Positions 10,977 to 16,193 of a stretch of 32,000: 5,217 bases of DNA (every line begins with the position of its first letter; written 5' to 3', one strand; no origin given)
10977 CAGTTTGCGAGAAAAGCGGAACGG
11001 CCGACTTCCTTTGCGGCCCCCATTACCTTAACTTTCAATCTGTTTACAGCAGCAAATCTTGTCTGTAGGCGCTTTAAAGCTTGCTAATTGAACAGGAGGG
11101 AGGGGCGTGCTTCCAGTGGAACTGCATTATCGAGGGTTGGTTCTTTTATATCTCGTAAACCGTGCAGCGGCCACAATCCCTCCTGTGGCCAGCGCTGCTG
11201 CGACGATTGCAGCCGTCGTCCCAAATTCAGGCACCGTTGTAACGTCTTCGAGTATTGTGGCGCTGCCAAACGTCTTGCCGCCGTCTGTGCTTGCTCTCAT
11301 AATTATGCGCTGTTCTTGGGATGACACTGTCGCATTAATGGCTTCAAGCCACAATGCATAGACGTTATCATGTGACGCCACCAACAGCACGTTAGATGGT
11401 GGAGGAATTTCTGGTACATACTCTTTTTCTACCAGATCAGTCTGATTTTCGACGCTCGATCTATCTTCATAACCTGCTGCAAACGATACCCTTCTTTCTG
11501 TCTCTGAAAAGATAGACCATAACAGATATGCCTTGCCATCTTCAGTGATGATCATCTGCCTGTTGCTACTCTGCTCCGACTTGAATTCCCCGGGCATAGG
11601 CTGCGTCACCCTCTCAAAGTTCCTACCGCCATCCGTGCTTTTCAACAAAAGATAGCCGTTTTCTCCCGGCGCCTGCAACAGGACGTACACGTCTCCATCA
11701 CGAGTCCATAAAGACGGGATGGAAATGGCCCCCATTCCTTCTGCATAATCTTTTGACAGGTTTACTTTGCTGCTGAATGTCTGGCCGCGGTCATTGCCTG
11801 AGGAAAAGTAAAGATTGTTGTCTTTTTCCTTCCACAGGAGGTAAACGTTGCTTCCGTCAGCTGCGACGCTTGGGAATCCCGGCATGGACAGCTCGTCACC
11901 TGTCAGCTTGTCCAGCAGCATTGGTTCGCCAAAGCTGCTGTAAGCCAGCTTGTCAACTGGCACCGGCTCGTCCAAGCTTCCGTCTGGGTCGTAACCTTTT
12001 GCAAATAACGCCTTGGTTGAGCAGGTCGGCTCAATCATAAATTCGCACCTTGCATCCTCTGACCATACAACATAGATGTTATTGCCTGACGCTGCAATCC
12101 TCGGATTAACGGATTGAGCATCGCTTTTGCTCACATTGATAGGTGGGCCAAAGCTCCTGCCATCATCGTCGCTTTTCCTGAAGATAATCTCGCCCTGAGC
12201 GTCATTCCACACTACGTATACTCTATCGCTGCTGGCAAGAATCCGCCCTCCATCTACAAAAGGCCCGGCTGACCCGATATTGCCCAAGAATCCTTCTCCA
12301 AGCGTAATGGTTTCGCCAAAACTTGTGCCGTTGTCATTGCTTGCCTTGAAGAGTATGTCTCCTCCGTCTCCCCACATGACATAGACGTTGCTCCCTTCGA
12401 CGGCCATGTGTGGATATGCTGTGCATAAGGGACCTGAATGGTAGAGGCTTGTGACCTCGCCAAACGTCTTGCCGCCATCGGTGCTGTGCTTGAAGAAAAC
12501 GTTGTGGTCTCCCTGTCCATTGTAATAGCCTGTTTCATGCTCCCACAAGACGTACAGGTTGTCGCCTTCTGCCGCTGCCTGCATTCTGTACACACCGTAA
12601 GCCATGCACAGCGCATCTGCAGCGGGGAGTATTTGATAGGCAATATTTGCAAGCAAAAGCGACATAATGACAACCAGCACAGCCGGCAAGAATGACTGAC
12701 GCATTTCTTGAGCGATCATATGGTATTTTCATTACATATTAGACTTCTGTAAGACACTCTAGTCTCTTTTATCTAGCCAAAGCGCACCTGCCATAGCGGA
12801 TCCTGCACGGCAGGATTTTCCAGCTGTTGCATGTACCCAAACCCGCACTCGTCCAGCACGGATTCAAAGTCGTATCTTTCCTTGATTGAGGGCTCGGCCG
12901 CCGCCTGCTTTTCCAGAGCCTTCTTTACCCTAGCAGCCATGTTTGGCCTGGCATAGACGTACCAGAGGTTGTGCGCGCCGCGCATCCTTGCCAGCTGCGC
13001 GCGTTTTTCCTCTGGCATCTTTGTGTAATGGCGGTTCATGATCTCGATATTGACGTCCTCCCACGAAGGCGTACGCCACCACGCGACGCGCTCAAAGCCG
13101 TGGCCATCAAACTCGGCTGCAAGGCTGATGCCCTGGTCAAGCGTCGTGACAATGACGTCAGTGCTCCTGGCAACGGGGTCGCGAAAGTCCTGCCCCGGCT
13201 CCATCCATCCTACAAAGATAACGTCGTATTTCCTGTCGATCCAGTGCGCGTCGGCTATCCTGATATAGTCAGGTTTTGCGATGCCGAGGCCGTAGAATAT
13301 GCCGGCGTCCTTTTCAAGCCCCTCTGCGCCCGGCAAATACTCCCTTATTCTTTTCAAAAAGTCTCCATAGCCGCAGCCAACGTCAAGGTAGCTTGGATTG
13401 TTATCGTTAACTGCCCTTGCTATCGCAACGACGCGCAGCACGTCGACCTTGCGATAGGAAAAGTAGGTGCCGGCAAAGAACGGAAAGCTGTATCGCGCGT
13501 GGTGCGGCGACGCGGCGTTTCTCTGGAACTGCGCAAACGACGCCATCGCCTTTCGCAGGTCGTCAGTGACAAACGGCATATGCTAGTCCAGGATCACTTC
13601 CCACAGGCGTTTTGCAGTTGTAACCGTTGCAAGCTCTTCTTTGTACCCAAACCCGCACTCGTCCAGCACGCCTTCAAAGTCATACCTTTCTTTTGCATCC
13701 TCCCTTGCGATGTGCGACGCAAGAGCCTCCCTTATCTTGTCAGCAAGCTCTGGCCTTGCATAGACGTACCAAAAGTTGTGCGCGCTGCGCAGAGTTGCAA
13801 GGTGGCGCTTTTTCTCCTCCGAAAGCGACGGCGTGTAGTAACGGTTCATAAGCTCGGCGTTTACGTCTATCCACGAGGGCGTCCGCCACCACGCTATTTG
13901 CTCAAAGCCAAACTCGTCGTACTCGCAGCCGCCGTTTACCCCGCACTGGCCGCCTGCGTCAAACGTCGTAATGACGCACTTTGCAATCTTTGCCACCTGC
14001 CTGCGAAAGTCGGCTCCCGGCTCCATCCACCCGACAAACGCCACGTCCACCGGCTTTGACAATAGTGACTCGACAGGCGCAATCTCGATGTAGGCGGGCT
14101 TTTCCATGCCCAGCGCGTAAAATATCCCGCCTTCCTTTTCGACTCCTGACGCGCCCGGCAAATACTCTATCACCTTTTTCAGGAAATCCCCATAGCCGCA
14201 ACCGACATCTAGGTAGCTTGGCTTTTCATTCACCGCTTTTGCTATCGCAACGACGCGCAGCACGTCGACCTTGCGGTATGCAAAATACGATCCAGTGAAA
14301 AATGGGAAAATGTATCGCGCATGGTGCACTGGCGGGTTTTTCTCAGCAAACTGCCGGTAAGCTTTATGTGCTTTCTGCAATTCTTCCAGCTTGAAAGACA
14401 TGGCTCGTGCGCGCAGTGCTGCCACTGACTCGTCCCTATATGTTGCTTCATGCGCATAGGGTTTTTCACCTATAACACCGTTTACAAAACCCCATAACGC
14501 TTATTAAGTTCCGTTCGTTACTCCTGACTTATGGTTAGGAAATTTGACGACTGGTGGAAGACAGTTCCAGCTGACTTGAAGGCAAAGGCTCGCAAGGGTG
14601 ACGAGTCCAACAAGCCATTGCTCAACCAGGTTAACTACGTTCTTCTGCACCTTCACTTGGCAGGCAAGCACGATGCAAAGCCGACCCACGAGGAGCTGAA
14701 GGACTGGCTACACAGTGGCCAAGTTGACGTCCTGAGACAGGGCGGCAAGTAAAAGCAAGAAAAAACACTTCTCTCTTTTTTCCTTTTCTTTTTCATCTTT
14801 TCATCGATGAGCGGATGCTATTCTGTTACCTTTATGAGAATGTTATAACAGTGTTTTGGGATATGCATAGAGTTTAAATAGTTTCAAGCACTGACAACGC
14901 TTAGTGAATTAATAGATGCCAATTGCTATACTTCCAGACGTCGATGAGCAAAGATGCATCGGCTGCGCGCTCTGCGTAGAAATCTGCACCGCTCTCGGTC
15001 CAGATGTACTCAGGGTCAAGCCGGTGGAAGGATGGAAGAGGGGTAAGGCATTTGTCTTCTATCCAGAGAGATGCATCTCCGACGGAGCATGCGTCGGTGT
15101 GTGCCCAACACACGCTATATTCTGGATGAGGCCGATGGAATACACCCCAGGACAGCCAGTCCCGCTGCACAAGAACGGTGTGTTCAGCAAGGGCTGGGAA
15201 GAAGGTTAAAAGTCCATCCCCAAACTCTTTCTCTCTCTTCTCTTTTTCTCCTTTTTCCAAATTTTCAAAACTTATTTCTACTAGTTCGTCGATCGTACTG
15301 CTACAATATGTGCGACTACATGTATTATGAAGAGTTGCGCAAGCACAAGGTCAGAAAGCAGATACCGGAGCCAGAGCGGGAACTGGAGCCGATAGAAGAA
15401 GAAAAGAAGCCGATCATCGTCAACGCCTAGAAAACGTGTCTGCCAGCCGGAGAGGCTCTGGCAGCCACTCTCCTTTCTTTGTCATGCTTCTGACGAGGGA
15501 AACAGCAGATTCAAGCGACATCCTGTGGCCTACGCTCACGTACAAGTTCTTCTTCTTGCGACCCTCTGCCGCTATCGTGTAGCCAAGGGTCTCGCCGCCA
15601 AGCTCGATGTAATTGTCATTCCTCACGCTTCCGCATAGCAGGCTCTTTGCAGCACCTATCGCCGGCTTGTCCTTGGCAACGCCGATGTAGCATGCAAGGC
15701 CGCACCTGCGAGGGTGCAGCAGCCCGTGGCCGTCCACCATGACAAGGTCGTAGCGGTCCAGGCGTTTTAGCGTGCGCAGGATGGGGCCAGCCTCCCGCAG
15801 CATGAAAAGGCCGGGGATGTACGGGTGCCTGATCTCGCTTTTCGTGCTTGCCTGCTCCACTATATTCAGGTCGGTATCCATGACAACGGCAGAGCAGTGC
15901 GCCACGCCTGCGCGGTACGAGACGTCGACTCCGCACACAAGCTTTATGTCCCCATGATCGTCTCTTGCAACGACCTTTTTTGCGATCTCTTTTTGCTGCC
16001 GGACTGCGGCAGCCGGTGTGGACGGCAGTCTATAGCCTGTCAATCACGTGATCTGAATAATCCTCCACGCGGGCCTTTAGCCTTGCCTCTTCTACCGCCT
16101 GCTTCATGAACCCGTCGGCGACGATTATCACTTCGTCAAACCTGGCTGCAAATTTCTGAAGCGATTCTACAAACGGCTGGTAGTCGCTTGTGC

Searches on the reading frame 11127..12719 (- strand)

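Call 37: search_protein_families(library=pfam, proteins=[window:11127-12719:-], max_evalue=0.0001)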
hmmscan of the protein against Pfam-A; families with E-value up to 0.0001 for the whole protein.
window:11127-12719:- (530 aa): 2 families
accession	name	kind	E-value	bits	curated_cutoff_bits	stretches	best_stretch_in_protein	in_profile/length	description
PF24316.1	Tli3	-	5.6e-10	40.1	27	0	41-89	51-99/129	T6SS Tli3 immunity protein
PF13088.12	BNR_2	-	1.5e-05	25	31.4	0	335-410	165-233/277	BNR repeat-like domain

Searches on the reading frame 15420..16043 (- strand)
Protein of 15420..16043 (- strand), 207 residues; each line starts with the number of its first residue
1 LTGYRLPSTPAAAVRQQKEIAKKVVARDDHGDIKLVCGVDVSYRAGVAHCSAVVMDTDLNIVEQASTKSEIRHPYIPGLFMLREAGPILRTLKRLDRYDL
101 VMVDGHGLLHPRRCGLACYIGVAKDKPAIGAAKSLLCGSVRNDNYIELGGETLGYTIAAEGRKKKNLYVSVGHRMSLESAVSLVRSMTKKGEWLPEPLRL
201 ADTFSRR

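Call 37: search_protein_families(library=pfam, proteins=[window:15420-16043:-], max_evalue=0.0001)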
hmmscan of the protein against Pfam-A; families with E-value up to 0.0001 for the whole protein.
window:15420-16043:- (207 aa): 1 family
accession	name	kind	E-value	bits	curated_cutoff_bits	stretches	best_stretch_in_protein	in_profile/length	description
PF04493.20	Endonuclease_5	-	1.6e-50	172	23.4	1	19-202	2-197/198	Endonuclease V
